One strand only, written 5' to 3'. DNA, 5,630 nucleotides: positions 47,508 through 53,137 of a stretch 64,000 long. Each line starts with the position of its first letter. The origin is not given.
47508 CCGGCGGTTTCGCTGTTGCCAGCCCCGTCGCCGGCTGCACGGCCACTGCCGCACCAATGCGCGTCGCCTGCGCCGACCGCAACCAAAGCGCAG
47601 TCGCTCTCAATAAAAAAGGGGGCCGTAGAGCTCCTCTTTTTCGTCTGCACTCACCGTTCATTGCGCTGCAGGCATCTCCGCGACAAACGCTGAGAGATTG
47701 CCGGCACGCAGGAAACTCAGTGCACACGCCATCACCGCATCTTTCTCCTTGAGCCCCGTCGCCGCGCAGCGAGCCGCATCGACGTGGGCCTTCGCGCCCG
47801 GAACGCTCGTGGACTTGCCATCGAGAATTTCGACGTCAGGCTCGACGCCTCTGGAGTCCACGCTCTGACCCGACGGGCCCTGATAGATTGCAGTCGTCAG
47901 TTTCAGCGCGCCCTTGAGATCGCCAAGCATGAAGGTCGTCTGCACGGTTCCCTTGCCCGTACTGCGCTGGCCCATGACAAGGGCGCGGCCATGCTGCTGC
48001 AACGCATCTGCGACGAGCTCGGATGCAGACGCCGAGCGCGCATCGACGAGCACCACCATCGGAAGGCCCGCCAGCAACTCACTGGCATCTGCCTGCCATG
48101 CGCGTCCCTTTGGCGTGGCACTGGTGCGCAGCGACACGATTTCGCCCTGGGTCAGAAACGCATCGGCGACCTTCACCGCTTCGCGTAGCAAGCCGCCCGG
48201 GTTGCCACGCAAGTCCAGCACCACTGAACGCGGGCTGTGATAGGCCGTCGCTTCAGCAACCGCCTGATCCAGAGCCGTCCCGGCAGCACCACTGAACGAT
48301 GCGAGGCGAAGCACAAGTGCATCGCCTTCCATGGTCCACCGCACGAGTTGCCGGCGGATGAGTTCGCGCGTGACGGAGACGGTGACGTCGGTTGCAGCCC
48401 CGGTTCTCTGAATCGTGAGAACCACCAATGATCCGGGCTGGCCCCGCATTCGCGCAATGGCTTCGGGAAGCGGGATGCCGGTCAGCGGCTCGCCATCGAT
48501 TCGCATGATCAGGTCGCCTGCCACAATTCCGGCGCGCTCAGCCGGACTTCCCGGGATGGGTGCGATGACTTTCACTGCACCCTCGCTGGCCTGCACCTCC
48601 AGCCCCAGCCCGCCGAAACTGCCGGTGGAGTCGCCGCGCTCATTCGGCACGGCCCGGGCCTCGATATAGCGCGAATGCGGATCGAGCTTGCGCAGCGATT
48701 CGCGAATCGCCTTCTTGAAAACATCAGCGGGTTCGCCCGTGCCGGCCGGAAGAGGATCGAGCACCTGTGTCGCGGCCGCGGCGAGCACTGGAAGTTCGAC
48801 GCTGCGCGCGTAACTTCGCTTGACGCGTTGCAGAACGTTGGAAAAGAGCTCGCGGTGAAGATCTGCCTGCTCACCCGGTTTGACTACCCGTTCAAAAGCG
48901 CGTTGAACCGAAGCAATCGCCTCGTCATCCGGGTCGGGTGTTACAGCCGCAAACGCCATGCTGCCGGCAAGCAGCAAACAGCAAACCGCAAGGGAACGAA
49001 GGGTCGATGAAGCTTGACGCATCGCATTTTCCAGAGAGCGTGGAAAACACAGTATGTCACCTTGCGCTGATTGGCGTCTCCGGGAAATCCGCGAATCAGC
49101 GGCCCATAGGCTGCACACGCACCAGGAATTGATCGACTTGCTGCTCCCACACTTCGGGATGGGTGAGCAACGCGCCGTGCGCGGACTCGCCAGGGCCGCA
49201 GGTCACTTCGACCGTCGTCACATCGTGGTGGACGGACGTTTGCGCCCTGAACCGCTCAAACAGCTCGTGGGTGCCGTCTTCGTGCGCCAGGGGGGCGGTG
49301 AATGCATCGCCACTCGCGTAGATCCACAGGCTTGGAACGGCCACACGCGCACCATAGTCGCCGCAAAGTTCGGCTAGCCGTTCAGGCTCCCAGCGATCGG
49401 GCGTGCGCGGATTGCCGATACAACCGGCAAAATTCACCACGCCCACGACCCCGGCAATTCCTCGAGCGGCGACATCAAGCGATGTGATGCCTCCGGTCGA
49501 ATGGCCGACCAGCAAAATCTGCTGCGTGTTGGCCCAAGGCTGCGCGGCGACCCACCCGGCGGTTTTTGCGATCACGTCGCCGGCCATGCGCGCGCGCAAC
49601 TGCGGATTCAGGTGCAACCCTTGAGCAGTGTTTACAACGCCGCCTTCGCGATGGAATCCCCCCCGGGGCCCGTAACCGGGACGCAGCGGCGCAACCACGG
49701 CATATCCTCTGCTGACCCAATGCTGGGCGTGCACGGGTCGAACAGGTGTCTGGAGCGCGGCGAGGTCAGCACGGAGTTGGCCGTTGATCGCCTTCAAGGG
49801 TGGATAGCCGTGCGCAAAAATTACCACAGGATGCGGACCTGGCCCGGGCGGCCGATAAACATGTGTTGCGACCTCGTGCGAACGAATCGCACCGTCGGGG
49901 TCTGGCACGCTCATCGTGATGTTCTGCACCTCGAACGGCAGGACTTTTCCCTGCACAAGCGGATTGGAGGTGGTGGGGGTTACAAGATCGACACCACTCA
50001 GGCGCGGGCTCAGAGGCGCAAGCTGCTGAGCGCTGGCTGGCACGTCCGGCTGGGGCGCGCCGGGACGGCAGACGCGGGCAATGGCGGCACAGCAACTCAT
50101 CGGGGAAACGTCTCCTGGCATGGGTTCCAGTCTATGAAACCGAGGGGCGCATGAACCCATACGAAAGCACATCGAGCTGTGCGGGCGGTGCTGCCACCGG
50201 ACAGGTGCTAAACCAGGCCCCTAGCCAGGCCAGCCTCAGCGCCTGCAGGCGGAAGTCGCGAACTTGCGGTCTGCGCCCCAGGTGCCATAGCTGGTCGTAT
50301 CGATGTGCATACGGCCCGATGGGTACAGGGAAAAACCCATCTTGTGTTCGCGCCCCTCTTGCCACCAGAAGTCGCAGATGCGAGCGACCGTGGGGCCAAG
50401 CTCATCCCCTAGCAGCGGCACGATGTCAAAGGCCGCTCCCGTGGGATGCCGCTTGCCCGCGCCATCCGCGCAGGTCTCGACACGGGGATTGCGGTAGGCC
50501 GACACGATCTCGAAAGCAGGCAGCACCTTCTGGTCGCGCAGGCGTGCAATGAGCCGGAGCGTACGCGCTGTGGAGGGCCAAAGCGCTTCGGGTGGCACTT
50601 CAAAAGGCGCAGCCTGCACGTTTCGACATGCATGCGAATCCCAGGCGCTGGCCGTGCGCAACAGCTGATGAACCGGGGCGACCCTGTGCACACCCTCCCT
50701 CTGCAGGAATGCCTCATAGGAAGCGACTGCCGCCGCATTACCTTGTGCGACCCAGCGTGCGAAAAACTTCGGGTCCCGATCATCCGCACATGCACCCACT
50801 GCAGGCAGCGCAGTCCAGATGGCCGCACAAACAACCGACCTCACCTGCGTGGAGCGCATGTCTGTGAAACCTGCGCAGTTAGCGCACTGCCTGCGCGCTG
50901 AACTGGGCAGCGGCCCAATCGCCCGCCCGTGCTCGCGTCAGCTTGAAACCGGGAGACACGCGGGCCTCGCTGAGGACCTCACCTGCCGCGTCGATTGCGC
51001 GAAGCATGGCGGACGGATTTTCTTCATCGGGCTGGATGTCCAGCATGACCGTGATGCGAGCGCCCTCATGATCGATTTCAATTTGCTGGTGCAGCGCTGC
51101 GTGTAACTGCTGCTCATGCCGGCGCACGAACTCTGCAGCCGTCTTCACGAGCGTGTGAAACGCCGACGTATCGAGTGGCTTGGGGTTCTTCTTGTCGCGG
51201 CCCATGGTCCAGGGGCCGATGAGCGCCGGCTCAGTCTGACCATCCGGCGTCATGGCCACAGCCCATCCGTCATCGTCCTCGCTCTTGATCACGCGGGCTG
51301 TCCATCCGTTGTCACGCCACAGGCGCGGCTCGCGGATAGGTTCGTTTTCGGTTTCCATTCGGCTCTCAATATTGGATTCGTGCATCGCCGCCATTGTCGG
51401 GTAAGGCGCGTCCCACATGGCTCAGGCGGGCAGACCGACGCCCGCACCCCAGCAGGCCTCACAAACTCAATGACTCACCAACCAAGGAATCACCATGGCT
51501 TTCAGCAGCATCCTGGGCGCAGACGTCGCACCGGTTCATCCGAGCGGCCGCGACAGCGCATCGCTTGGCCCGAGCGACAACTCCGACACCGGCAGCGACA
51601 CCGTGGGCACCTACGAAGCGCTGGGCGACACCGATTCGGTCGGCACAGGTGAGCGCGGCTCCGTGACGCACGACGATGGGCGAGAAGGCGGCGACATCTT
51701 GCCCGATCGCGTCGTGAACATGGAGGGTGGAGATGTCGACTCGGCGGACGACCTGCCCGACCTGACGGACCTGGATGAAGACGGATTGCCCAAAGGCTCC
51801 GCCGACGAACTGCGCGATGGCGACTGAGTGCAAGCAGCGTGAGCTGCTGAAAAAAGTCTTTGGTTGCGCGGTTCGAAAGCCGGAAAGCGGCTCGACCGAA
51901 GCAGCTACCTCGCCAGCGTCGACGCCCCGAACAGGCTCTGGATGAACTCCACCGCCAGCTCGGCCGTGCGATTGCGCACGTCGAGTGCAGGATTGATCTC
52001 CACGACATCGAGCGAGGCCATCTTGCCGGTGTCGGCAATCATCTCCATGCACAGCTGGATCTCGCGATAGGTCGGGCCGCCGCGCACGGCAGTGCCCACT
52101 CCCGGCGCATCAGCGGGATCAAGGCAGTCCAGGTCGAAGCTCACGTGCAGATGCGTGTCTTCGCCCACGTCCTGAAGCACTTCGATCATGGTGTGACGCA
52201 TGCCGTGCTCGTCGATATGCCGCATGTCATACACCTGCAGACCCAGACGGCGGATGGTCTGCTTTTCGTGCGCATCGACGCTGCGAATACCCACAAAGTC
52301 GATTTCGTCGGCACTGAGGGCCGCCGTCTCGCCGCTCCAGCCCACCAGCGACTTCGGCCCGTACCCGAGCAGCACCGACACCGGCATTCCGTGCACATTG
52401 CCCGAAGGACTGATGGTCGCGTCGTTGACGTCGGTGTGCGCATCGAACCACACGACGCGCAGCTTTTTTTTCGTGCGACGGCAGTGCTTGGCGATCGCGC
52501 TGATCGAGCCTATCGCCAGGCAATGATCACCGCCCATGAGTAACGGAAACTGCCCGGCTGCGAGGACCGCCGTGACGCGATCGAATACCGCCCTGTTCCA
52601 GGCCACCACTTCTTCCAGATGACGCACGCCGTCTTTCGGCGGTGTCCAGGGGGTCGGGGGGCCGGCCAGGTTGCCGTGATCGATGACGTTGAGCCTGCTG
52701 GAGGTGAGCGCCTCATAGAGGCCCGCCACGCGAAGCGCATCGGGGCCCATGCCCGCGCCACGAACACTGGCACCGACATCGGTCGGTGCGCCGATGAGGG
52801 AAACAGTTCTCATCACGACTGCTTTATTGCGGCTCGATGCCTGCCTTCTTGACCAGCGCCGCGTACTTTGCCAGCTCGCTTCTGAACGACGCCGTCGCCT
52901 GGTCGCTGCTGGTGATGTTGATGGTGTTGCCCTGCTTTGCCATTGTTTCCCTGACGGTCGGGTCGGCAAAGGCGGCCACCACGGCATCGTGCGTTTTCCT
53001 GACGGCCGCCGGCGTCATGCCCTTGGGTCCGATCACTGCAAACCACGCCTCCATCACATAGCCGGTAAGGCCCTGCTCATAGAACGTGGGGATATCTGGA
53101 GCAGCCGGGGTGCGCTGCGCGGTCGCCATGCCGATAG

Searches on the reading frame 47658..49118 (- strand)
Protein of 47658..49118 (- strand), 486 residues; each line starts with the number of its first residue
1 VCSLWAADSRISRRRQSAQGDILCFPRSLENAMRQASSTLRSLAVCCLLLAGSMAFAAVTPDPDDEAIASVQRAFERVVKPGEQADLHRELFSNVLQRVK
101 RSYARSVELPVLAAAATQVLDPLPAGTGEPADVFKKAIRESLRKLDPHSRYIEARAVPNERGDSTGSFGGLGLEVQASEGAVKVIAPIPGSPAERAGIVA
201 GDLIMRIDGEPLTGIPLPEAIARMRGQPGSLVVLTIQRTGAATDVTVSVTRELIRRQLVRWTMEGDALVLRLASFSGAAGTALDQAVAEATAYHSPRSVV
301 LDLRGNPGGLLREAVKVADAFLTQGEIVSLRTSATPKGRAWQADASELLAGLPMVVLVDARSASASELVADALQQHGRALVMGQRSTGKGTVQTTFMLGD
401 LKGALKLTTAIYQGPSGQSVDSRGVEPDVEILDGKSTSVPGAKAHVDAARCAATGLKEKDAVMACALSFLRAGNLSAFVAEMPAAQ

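Call 47: search_protein_families(library=pfam, proteins=[window:47658-49118:-], max_evalue=0.00001)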
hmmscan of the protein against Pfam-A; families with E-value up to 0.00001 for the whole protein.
window:47658-49118:- (486 aa): 4 families
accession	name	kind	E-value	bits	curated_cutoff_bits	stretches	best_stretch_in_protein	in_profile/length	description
PF03572.23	Peptidase_S41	-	9.5e-42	142.8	24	1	269-431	4-165/165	Peptidase family S41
PF17820.7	PDZ_6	-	9.4e-13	48.1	27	1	185-238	3-54/54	PDZ domain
PF13180.12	PDZ_2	-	5.2e-10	39.9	27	1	169-249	1-80/80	PDZ domain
PF00595.29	PDZ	-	5.8e-09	36.6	23.2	1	169-236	10-80/81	PDZ domain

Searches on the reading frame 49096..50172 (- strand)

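Call 47: search_protein_families(library=pfam, proteins=[window:49096-50172:-], max_evalue=0.00001)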
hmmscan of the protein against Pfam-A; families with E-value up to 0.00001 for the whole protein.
window:49096-50172:- (358 aa): 1 family
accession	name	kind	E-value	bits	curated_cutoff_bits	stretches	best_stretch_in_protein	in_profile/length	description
PF02129.25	Peptidase_S15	-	9e-07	29.3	23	1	100-246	4-124/262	X-Pro dipeptidyl-peptidase (S15 family)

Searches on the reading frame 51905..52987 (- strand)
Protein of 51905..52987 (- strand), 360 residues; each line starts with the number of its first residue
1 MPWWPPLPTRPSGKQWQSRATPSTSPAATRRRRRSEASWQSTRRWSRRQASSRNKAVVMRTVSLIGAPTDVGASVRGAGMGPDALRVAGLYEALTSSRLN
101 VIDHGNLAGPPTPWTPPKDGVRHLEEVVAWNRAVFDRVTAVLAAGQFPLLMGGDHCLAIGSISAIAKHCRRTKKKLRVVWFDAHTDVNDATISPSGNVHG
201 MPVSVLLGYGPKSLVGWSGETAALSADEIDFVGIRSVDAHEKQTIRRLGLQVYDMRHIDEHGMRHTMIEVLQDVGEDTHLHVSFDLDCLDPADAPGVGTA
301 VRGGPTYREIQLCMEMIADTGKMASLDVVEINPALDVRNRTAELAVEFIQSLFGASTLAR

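Call 47: search_protein_families(library=pfam, proteins=[window:51905-52987:-], max_evalue=0.00001)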
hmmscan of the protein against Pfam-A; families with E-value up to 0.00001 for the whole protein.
window:51905-52987:- (360 aa): 1 family
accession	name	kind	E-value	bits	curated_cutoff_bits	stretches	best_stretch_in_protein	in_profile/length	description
PF00491.26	Arginase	-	5e-75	253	22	1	61-353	2-279/280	Arginase family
